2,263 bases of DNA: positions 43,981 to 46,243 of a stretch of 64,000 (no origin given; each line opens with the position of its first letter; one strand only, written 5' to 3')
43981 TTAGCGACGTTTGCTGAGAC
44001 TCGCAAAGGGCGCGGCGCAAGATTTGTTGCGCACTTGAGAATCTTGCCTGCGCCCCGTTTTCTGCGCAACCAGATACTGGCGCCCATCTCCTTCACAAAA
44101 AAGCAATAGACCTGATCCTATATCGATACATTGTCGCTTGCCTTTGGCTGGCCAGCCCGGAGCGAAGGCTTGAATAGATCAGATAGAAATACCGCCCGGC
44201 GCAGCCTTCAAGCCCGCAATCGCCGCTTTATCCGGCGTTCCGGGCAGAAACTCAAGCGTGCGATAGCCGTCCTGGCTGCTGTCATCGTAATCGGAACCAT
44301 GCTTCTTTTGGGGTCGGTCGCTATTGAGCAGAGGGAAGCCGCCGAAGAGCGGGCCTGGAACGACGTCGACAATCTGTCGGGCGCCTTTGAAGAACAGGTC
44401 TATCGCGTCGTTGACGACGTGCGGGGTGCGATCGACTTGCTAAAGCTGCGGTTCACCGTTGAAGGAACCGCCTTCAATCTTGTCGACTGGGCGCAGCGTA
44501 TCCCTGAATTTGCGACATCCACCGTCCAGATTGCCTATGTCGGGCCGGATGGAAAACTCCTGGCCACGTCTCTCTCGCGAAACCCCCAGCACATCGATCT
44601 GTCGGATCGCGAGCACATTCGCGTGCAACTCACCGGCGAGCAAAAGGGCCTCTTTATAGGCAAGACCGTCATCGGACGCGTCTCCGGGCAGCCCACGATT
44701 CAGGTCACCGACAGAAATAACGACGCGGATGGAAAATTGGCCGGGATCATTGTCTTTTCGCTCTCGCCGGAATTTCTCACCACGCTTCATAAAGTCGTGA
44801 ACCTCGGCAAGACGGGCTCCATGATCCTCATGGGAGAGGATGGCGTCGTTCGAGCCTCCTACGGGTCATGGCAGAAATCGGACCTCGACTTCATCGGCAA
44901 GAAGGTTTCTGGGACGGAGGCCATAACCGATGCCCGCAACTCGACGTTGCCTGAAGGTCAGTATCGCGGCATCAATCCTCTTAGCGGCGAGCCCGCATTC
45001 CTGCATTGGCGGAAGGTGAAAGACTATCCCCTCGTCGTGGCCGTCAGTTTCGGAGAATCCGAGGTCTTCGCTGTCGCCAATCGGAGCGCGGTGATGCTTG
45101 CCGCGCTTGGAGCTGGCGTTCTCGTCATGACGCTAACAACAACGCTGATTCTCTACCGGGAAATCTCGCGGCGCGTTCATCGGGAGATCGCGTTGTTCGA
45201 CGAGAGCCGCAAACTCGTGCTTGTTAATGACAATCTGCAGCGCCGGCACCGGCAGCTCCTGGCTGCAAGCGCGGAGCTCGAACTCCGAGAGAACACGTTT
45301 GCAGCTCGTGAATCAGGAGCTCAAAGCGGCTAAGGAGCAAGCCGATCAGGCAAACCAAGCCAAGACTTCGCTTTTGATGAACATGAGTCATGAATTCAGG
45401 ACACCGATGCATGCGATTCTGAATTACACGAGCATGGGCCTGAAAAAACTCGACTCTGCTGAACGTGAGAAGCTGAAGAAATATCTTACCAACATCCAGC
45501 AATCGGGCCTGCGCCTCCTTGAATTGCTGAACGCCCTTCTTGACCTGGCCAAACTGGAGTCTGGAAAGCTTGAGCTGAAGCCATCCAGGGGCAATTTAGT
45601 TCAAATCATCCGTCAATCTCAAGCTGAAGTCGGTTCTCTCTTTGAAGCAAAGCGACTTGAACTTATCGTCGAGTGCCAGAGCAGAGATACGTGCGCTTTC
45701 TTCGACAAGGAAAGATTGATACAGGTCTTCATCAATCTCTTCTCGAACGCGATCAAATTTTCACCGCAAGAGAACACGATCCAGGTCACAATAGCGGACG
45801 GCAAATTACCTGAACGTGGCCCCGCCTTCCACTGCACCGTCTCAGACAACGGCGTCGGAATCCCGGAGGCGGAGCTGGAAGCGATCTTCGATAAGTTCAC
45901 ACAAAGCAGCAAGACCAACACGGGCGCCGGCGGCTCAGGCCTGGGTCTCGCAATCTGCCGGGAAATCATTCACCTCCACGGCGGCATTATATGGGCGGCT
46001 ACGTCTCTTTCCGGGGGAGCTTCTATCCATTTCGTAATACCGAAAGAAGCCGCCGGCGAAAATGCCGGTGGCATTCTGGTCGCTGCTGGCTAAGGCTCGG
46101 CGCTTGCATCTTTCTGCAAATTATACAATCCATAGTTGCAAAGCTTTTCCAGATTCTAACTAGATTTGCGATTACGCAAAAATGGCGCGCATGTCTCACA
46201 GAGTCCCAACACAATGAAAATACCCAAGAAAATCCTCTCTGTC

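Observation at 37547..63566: Every +1 frameshift in a chromosomal gene sits in a GANTC site: a CcrM methylome imprint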

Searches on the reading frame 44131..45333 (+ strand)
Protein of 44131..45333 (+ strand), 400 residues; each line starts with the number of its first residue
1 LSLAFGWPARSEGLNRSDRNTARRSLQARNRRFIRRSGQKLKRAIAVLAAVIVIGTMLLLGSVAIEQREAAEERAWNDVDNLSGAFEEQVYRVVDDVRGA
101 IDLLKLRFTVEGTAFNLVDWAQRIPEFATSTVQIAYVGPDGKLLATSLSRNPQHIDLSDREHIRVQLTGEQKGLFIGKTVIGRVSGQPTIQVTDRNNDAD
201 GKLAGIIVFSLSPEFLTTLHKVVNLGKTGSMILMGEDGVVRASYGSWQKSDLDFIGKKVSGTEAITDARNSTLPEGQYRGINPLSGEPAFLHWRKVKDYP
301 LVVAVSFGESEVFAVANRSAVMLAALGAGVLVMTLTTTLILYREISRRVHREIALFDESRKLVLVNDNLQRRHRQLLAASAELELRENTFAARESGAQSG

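Call 35: search_protein_families(library=pfam, proteins=[window:44131-45333:+], max_evalue=0.01)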
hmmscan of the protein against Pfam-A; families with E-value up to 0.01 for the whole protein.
window:44131-45333:+ (400 aa): 2 families
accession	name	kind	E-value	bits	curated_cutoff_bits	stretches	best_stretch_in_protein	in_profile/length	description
PF02743.24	dCache_1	-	0.00031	20.8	45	1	123-243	60-182/240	Cache domain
PF22588.2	dCache_1_like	-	0.0028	18.2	27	0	217-304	5-87/89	Histidine kinase sensor domain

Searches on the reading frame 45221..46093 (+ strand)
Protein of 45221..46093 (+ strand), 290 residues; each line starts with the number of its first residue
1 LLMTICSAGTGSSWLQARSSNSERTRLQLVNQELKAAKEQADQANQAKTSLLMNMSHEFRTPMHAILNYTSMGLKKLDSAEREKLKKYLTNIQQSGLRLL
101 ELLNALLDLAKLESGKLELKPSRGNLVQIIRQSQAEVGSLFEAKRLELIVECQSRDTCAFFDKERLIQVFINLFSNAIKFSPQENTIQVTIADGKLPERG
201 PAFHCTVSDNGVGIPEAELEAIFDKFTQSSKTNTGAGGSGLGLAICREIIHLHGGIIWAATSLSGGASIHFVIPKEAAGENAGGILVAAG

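Call 35: search_protein_families(library=pfam, proteins=[window:45221-46093:+], max_evalue=0.01)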
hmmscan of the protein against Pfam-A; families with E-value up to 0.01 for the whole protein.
window:45221-46093:+ (290 aa): 3 families
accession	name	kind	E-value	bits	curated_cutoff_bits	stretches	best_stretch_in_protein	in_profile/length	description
PF02518.31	HATPase_c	-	5.4e-29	101.3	26.4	1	162-276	2-110/111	Histidine kinase-, DNA gyrase B-, and HSP90-like ATPase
PF00512.31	HisKA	-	5.6e-16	58.8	26.9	1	48-115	2-66/66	His Kinase A (phospho-acceptor) domain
PF13589.12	HATPase_c_3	-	4.5e-05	23.9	25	1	186-244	21-80/137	Histidine kinase-, DNA gyrase B-, and HSP90-like ATPase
